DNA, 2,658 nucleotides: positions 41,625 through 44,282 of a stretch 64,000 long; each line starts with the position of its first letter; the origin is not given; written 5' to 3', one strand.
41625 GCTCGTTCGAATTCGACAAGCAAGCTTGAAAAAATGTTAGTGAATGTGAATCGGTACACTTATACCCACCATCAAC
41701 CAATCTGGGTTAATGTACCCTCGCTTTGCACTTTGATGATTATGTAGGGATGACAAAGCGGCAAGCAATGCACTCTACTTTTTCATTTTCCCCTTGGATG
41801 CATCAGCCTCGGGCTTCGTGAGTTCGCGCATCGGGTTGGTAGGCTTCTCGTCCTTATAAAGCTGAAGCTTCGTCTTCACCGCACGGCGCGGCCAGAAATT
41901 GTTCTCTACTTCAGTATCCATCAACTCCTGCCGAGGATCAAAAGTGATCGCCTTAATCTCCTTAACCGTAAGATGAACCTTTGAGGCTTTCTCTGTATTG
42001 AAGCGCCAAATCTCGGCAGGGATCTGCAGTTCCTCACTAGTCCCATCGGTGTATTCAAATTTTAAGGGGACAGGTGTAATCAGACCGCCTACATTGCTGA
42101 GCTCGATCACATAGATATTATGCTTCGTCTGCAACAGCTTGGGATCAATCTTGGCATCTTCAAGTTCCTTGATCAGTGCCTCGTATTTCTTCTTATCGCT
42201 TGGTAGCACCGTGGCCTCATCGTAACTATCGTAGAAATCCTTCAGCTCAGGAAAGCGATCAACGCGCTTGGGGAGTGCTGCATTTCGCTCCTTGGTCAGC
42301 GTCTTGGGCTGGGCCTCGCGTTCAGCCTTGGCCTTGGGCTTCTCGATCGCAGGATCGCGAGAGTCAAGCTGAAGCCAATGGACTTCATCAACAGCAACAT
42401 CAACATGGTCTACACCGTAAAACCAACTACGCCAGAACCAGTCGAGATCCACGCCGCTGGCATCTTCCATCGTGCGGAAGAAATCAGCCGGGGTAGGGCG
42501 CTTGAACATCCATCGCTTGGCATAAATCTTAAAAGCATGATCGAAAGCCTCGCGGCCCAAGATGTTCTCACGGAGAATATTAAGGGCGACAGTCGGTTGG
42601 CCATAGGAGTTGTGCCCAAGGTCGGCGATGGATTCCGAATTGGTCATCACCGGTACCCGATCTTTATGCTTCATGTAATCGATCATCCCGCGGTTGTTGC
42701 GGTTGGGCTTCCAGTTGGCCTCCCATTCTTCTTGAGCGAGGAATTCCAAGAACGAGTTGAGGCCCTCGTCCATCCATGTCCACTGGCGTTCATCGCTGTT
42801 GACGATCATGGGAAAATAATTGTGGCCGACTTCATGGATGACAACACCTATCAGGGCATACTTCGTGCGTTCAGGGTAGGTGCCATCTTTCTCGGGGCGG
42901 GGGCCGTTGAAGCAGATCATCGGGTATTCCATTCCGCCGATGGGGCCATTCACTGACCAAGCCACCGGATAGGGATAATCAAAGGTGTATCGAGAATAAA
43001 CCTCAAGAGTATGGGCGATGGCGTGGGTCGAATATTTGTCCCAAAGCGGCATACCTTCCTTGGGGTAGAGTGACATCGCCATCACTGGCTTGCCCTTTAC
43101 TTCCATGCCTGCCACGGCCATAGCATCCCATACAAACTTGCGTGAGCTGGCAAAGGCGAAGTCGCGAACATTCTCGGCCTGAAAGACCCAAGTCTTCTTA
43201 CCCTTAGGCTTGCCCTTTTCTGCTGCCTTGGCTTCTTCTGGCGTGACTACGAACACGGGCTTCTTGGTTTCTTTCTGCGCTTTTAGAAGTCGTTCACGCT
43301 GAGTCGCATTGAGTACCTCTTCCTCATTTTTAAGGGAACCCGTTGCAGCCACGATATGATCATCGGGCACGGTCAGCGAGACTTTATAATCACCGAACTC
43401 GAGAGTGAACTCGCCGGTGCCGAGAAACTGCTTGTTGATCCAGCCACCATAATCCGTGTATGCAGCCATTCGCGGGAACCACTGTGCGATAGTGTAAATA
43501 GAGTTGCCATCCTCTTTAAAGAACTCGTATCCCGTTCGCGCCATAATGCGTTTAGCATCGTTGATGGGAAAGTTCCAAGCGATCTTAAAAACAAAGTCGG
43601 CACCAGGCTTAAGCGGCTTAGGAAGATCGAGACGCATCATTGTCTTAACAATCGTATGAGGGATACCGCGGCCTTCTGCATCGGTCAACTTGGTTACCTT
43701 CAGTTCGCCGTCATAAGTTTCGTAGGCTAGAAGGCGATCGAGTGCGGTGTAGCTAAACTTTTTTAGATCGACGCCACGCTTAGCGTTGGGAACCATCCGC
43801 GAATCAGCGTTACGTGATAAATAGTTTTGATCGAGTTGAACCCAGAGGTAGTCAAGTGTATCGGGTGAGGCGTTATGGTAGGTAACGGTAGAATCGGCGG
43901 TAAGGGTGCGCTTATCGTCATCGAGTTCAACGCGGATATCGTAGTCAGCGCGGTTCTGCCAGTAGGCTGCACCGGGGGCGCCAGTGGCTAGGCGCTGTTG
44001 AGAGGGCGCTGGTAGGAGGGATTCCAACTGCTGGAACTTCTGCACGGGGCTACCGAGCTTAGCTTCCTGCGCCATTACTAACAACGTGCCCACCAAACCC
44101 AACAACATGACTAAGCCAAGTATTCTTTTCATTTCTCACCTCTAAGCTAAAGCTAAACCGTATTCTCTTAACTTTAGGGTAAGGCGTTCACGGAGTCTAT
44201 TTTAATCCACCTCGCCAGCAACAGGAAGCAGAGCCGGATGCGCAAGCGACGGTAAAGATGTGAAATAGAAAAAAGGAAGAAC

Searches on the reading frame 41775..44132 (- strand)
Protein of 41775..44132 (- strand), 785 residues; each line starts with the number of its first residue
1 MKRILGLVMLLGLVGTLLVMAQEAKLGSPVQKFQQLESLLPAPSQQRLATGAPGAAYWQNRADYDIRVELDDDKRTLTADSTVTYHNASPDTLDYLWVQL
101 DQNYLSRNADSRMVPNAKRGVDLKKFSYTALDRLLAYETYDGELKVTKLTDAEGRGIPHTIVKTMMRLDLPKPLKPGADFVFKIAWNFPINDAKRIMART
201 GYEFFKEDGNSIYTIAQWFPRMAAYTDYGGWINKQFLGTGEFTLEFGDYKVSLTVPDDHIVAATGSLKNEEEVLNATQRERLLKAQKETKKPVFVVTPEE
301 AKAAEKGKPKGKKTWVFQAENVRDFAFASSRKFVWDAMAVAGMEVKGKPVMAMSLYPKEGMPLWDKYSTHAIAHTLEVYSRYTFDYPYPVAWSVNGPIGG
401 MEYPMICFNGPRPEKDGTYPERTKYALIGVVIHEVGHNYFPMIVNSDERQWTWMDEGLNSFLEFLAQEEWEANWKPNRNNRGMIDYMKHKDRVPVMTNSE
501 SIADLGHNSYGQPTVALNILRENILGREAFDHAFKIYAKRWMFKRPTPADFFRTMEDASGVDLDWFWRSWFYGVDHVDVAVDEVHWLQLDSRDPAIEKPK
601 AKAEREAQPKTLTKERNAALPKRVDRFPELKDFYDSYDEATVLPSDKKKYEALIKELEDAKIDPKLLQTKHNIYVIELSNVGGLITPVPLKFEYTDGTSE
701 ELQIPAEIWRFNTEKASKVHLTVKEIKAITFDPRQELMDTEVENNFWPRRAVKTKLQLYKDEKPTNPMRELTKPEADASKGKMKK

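Call 48: search_protein_families(library=pfam, proteins=[window:41775-44132:-], max_evalue=0.001)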
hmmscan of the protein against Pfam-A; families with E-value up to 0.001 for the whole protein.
window:41775-44132:- (785 aa): 1 family
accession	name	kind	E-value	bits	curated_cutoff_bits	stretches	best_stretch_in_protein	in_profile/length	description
PF01433.26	Peptidase_M1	-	1.7e-13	51.1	27.7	1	372-570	6-218/218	Peptidase family M1 domain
